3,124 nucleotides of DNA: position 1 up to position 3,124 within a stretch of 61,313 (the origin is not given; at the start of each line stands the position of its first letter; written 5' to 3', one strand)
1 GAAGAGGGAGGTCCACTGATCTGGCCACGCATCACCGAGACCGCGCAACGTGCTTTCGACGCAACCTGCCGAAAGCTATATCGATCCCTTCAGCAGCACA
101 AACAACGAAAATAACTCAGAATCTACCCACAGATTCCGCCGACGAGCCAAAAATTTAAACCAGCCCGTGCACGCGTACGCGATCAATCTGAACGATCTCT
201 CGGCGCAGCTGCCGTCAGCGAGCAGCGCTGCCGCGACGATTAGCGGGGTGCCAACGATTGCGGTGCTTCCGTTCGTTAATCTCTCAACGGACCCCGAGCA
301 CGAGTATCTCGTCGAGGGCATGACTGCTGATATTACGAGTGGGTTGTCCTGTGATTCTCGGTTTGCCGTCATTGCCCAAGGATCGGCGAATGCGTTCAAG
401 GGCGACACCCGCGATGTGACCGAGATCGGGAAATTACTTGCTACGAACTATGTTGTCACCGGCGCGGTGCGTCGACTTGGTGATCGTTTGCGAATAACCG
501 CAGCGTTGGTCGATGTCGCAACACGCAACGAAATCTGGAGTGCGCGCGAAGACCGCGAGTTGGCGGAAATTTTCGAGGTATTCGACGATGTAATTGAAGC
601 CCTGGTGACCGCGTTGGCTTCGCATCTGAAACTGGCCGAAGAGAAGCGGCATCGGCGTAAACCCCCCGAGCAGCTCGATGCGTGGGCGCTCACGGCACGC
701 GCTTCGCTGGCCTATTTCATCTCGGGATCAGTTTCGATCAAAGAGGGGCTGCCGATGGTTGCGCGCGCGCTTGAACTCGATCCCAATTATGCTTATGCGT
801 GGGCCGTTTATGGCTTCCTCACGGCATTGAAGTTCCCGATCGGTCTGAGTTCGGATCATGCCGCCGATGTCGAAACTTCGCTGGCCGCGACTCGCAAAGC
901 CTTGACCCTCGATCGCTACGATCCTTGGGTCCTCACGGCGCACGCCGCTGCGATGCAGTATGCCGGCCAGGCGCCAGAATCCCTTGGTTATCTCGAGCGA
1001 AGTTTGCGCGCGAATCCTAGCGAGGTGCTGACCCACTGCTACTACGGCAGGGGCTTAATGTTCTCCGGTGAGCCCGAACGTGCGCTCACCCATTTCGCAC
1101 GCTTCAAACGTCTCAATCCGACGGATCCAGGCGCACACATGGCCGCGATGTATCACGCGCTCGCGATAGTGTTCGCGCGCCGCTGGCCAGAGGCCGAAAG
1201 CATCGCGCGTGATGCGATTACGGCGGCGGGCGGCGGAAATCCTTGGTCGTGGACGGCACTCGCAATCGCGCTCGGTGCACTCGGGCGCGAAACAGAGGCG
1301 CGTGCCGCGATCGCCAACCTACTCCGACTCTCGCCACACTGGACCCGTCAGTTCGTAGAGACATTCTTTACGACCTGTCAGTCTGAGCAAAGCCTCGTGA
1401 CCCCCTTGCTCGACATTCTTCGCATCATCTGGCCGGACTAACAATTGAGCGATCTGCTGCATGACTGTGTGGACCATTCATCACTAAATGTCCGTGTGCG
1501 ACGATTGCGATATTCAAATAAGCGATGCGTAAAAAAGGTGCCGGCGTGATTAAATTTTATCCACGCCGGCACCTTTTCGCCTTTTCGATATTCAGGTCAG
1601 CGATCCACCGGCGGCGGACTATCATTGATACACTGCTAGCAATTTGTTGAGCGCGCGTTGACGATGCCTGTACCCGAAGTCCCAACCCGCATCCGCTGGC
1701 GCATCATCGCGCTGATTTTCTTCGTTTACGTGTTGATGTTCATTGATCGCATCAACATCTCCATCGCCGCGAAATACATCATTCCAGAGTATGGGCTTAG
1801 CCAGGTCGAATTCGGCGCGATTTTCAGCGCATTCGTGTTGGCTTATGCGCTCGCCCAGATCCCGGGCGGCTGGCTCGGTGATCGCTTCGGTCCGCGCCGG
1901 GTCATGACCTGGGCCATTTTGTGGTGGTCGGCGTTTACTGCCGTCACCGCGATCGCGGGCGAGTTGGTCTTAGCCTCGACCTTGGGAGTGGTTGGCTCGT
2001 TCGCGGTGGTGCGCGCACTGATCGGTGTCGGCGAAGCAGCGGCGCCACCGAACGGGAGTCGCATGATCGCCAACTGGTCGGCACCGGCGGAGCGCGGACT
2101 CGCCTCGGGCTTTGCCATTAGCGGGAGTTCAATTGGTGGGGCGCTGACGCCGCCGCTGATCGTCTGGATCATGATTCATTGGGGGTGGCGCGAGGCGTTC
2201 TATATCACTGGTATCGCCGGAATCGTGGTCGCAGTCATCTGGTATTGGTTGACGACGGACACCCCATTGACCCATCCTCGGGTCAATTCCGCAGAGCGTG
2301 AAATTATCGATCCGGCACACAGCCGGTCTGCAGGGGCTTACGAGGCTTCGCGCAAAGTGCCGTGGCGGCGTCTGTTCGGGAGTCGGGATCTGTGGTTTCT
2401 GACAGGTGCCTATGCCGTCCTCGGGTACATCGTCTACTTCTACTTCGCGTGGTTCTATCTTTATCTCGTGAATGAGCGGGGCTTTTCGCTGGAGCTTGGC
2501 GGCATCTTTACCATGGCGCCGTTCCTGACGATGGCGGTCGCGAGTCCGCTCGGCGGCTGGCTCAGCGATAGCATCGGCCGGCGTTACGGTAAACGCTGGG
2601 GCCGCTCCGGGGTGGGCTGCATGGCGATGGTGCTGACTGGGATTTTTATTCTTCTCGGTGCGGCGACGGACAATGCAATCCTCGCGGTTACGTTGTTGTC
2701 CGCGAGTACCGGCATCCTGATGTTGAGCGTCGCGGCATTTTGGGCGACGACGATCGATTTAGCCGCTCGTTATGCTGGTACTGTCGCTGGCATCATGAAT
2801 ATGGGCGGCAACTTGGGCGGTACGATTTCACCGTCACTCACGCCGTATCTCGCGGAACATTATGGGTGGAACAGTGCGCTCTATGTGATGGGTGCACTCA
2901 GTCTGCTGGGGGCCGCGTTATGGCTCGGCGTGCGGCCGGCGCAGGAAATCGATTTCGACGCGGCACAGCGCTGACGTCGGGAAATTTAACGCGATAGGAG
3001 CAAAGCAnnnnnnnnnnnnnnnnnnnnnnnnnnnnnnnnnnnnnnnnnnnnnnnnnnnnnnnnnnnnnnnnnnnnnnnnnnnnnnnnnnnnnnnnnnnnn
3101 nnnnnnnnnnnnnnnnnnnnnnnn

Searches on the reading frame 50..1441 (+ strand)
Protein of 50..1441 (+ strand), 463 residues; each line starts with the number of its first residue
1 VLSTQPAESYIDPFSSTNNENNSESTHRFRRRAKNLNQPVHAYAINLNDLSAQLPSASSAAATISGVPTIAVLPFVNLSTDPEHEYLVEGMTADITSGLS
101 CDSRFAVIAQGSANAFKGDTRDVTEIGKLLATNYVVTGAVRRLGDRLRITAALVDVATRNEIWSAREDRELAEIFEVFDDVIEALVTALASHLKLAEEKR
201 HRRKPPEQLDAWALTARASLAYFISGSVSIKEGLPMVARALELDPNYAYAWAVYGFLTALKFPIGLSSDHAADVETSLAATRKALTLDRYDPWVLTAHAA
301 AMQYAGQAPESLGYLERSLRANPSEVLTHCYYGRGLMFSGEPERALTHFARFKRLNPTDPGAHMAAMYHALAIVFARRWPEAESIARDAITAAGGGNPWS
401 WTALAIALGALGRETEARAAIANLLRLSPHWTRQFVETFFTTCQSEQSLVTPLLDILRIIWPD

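Call 37: search_protein_families(library=pfam, proteins=[window:50-1441:+], max_evalue=0.001)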
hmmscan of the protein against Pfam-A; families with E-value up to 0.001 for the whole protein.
window:50-1441:+ (463 aa): 5 families
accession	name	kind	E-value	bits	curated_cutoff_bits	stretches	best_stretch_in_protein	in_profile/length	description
PF07719.23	TPR_2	-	7.1e-09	35.6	27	0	328-359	3-34/34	Tetratricopeptide repeat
PF13428.12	TPR_14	-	5.9e-08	33.1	23.5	0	332-365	7-40/44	Tetratricopeptide repeat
PF13431.12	TPR_17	-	1.7e-06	28.3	24.4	0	396-419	11-34/34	Tetratricopeptide repeat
PF14559.12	TPR_19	-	1.9e-05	25.3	25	0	378-428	6-55/68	Tetratricopeptide repeat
PF04052.18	TolB_N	-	0.00073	20.1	22.4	0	69-161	14-105/106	TolB amino-terminal domain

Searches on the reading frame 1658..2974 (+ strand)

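Call 37: search_protein_families(library=pfam, proteins=[window:1658-2974:+], max_evalue=0.001)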
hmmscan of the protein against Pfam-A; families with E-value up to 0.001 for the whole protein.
window:1658-2974:+ (438 aa): 2 families
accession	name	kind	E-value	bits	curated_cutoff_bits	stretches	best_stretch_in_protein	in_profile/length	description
PF07690.21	MFS_1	-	2.1e-71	241.1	33.4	2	20-392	1-347/347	Major Facilitator Superfamily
PF00083.30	Sugar_tr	-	6.6e-07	29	22.3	1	48-417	44-429/452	Sugar (and other) transporter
